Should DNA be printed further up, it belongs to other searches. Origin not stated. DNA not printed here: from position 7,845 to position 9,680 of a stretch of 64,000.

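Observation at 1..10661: Adjacent paralogous surface proteins combine a dockerin-like module with a T9SS sorting domain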

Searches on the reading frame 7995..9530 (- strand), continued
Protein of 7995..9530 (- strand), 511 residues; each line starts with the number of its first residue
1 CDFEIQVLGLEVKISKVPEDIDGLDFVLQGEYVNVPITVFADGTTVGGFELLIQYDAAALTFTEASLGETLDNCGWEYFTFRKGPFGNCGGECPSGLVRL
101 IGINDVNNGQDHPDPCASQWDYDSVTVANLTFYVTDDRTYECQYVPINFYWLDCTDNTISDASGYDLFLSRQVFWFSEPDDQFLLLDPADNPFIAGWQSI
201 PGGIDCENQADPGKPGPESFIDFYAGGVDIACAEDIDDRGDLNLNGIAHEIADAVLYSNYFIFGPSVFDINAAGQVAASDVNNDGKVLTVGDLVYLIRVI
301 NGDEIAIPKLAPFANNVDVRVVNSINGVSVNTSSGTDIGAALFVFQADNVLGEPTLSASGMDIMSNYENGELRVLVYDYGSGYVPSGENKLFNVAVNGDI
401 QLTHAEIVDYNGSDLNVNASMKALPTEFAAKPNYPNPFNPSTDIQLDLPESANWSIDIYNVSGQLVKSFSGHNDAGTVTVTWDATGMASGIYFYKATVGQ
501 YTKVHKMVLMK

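Call 23: fold_search(model_id=the predicted structure, library=pdb)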
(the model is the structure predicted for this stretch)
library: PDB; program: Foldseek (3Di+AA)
matches with E <= 10: 1845; with E <= 0.001: 253
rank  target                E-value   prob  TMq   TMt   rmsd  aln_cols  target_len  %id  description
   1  2w1n                  2.2e-08  1.00  0.15  0.28  15.7       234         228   12  cohesin and fibronectin type-III double module construct from the Clostridium perfringens glycoside hydrolase GH84C (released 2009-02-03)
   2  4fl4_C                2.9e-08  1.00  0.24  0.38  13.1       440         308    8  Scaffoldin conformation and dynamics revealed by a ternary complex from the Clostridium thermocellum cellulosome (released 2012-06-27)
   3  3k6s_C                3.6e-08  1.00  0.16  0.10  25.1       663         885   10  Structure of integrin alphaXbeta2 ectodomain (released 2010-01-12)
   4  3k6s_A                3.6e-08  0.99  0.15  0.08  25.4       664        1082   10  Structure of integrin alphaXbeta2 ectodomain (released 2010-01-12)
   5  3k6s_E                5.6e-08  0.99  0.15  0.09  25.1       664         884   10  Structure of integrin alphaXbeta2 ectodomain (released 2010-01-12)
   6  3k71_C                6.3e-08  0.99  0.15  0.09  25.2       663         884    9  Structure of integrin alphaX beta2 ectodomain (released 2010-01-12)
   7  3k71_E                6.6e-08  0.99  0.16  0.10  25.0       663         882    9  Structure of integrin alphaX beta2 ectodomain (released 2010-01-12)
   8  3k71_A                6.6e-08  0.99  0.16  0.10  24.8       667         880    8  Structure of integrin alphaX beta2 ectodomain (released 2010-01-12)
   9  6za2_A                9.2e-08  1.00  0.16  0.08  32.3       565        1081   13  Crystal structure of dimeric latent PorU from Porphyromonas gingivalis (released 2021-09-29)
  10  7ptp_A                1.1e-07  1.00  0.22  0.16  25.4       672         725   11  In-situ structure of pentameric S-layer protein (released 2021-12-15)
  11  4bk5_A                1.1e-07  0.93  0.12  0.12  31.6       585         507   11  crystal structure of the human EphA4 ectodomain in complex with human ephrin A5 (amine-methylated sample) (released 2013-07-03)
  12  4fl4_I                1.4e-07  1.00  0.23  0.37  13.2       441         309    8  Scaffoldin conformation and dynamics revealed by a ternary complex from the Clostridium thermocellum cellulosome (released 2012-06-27)
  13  7c7u_A                1.8e-07  1.00  0.17  0.15  29.0       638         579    9  Biofilm associated protein - BSP domain (released 2021-05-12)
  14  2vn5_C                2.2e-07  1.00  0.23  0.73   5.1       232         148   12  The Clostridium cellulolyticum dockerin displays a dual binding mode for its cohesin partner (released 2008-05-20)
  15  6za2_B                2.3e-07  1.00  0.15  0.08  32.1       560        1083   12  Crystal structure of dimeric latent PorU from Porphyromonas gingivalis (released 2021-09-29)
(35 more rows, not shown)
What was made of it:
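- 8841..9509 (-): ORF_A cohesin-fold domain with Cys-rich insertions (aa 385-607). Foldseek matches type I cohesins with probability 1.0 and target TM-score 0.7-0.81 (call 23).
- Closest known: Non-cellulosomal cohesin/dockerin proteins of Archaeoglobus fulgidus and ANME archaea. Same: The A. fulgidus cohesin structure matches the model with target TM-score 0.74 (call 23).
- Closest known: Clostridium perfringens GH84C cohesin-FN3 module and toxin complexes. Same: It is a non-cellulosomal cohesin followed by a beta-sandwich, used to assemble secreted proteins (call 23).
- Cohesin fold: Foldseek probability 1.0 and target TM-score 0.7-0.81 to solved cohesins (call 23). The domain carries about 80 residues of insertions relative to solved cohesins (about 227 alignment columns against about 143-residue targets, call 23), which could form a new binding site.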

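Call 36: find_related_loci(query=A1, collection=genome_contigs, flank=6000)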
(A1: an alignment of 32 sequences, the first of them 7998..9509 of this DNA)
Query A1 (504 aa) in genome_contigs; peptide patterns used: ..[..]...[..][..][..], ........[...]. (x = any residue, [..] = any of these).
600 stretches matched a pattern (row limit reached: there are more); 588 encode a relative of the query (tblastn E <= 1e-3); the best 80 are kept; 80 distinct loci.
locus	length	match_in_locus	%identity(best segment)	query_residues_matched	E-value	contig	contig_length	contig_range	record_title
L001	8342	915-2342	46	21-504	5e-134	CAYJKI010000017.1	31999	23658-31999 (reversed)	MAG TPA_asm: uncultured Ignavibacteria bacterium isolate ERP124720_co1_89 genome assembly, contig: NODE_1919_length_3199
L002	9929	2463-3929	44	14-504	6e-120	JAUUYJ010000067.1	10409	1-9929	MAG: Candidatus Zixiibacteriota bacterium isolate CSMAG_164 CSMAG_164_k127_5307160_length_10409_cov_16.6530, whole genom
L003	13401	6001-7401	44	39-504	1e-109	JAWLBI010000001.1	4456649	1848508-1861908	MAG: Candidatus Zixiibacteriota bacterium isolate AC1.147 AC1.147.fa-1, whole genome shotgun sequence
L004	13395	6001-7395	42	39-504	2e-107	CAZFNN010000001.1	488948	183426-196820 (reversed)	MAG TPA_asm: uncultured Ignavibacteria bacterium isolate SRP323723_co1_126 genome assembly, contig: NODE_3_length_488948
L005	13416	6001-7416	41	14-504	7e-105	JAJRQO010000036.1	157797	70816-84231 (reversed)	MAG: Candidatus Zixiibacteriota bacterium isolate Dive100_bin10.64 k141_990413, whole genome shotgun sequence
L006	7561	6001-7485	40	18-504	3e-102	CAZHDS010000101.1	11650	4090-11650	MAG TPA_asm: uncultured Ignavibacteriales bacterium isolate binchicken_co86_98 genome assembly, contig: NODE_1958_length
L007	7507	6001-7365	41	20-504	4e-99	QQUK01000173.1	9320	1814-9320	MAG: Calditrichaeota bacterium isolate CLD4 1634, whole genome shotgun sequence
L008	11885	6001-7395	35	14-501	3e-70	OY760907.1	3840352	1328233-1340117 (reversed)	MAG: uncultured candidate division Zixibacteria bacterium isolate 2d357583-1faf-4436-89ad-6f0e4817d39a genome assembly,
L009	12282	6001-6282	54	417-504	5e-22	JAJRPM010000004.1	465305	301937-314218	MAG: Candidatus Zixiibacteriota bacterium isolate Dive100_bin1.56 k141_217959, whole genome shotgun sequence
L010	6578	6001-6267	52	417-504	2e-21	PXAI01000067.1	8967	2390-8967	MAG: Balneolia bacterium isolate T3Sed10_203R1 T3-Sed10-C19709, whole genome shotgun sequence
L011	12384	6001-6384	38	386-504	2e-20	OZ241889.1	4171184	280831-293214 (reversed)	MAG: Candidatus Latescibacterota bacterium isolate a6571e9c-9daa-46aa-896f-7a9a109786f8 genome assembly, chromosome: 1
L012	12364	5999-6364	37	391-504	2e-20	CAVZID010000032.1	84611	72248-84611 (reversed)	MAG: uncultured Bacteroidetes bacterium isolate MFD02416.bin.2.172 genome assembly, contig: contig_60909, whole genome s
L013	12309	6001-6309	43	400-504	3e-20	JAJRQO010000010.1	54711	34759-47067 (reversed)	MAG: Candidatus Zixiibacteriota bacterium isolate Dive100_bin10.64 k141_316330, whole genome shotgun sequence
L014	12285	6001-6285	44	411-504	4e-20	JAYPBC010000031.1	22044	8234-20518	MAG: Balneola sp. isolate 139582_S183_metabat_bins_2.tsv.170 NODE_1919_length_22044_cov_11.008095, whole genome shotgun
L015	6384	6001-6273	45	415-504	5e-20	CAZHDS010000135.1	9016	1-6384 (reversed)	MAG TPA_asm: uncultured Ignavibacteriales bacterium isolate binchicken_co86_98 genome assembly, contig: NODE_3225_length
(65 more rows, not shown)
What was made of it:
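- Tried and rejected: A per-genome paralog count was therefore impossible (call 36).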

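Call 72: find_homologous_proteins(query=L008:2801-3643:+, max_evalue=0.00001)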
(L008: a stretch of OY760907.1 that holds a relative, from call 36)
Query L008:2801-3643:+ (281 aa): 2 proteins with E <= 0.00001 among 1693 candidates.
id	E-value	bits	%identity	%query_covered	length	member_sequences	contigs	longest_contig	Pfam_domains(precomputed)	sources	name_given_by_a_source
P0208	4.2e-188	642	100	100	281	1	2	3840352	PF18962.8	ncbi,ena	-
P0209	1.3e-64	236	41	100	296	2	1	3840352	PF18962.8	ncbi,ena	-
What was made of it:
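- Tried and rejected: A search for more dockerin-only mini-proteins found only the query itself and its neighbour (call 72).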

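Call 75: find_encoding_contigs(protein=P0003, flank=10000, max_places=2)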
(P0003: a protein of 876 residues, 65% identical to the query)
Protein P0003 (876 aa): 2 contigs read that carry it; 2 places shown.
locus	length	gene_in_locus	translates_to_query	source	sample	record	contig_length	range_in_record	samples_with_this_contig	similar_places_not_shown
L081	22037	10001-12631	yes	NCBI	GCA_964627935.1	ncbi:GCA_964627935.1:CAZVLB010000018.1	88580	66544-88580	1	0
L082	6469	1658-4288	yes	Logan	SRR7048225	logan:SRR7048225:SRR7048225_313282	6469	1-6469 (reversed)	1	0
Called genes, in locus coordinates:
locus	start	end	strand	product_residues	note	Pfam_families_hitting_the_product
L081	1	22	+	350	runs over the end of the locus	PF14450:FtsA (faint), PF11104:PilM_2, PF05134:T2SSL (weak)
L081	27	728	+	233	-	PF05137:PilN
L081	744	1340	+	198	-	PF04350:PilO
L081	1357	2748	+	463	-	-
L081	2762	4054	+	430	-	PF21305:type_II_gspD_N0 (weak), PF07660:STN (weak), PF03958:Secretin_N, PF00263:Secretin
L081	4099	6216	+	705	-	PF09134:Invasin_D3 (faint), PF02369:Big_1 (faint)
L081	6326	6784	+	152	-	PF01894:YjbQ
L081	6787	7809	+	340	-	PF01008:IF-2B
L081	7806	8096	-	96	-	PF12840:HTH_20, PF01022:HTH_5, PF12802:MarR_2, PF08220:HTH_DeoR (faint)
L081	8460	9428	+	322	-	PF04264:YceI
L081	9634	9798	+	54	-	-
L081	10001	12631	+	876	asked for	PF18962:Por_Secre_tail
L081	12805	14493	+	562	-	PF03109:ABC1, PF00069:Pkinase (weak), PF27536:UbiB_helical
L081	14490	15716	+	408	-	PF12705:PDDEXK_1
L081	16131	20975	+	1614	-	PF22352:K319L-like_PKD (faint), PF13448:DUF4114, PF00028:Cadherin (faint), PF19077:Big_13 (faint), PF24908:Ig_SIBA-E_2nd (faint), PF05345:He_PIG (faint), PF17963:Big_9 (weak), PF18962:Por_Secre_tail, +1 more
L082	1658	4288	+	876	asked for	PF18962:Por_Secre_tail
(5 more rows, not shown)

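Call 76: find_encoding_contigs(protein=P0022, flank=10000, max_places=1)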
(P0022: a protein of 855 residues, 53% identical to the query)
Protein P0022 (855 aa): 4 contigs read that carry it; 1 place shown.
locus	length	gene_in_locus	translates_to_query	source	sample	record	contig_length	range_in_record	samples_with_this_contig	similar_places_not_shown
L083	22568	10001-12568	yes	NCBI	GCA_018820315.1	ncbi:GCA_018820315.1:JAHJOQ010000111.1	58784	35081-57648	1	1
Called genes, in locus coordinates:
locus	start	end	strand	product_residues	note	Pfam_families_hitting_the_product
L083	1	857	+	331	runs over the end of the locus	PF01515:PTA_PTB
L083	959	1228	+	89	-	PF09723:Zn_ribbon_8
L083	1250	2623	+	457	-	PF01565:FAD_binding_4, PF02913:FAD-oxidase_C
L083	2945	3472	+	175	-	PF19638:DUF6141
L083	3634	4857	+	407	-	PF00155:Aminotran_1_2, PF01041:DegT_DnrJ_EryC1 (faint)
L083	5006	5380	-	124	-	-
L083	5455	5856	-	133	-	PF04536:TPM_phosphatase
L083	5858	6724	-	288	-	PF04536:TPM_phosphatase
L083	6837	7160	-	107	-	PF12840:HTH_20, PF01022:HTH_5, PF12802:MarR_2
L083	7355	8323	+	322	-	PF00480:ROK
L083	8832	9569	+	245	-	PF04264:YceI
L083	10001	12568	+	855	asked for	PF18962:Por_Secre_tail (weak)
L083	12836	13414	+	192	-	-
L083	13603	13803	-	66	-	-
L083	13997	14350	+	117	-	PF00196:GerE, PF08281:Sigma70_r4_2 (weak)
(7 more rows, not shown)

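Call 100: find_encoding_contigs(protein=P0007, flank=10000, max_places=2)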
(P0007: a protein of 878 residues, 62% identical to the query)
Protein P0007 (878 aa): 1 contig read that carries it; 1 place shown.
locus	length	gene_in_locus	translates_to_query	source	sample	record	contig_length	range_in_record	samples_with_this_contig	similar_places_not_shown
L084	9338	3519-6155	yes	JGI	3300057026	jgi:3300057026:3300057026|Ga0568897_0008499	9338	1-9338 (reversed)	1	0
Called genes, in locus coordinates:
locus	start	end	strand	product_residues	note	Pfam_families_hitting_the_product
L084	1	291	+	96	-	?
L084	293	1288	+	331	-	PF01008:IF-2B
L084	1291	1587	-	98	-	PF25213:HVO_A0261_N (weak), PF12802:MarR_2, PF12840:HTH_20, PF13412:HTH_24 (weak), PF01022:HTH_5, PF01047:MarR (weak), PF08279:HTH_11 (weak), PF09339:HTH_IclR (weak)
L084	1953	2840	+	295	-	PF04264:YceI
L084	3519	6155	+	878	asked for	PF13860:FlgD_ig (faint), PF18962:Por_Secre_tail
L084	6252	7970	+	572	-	PF03109:ABC1, PF01636:APH (faint), PF27536:UbiB_helical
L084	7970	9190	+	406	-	PF12705:PDDEXK_1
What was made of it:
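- Tried and rejected: These are different contigs (call 100).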
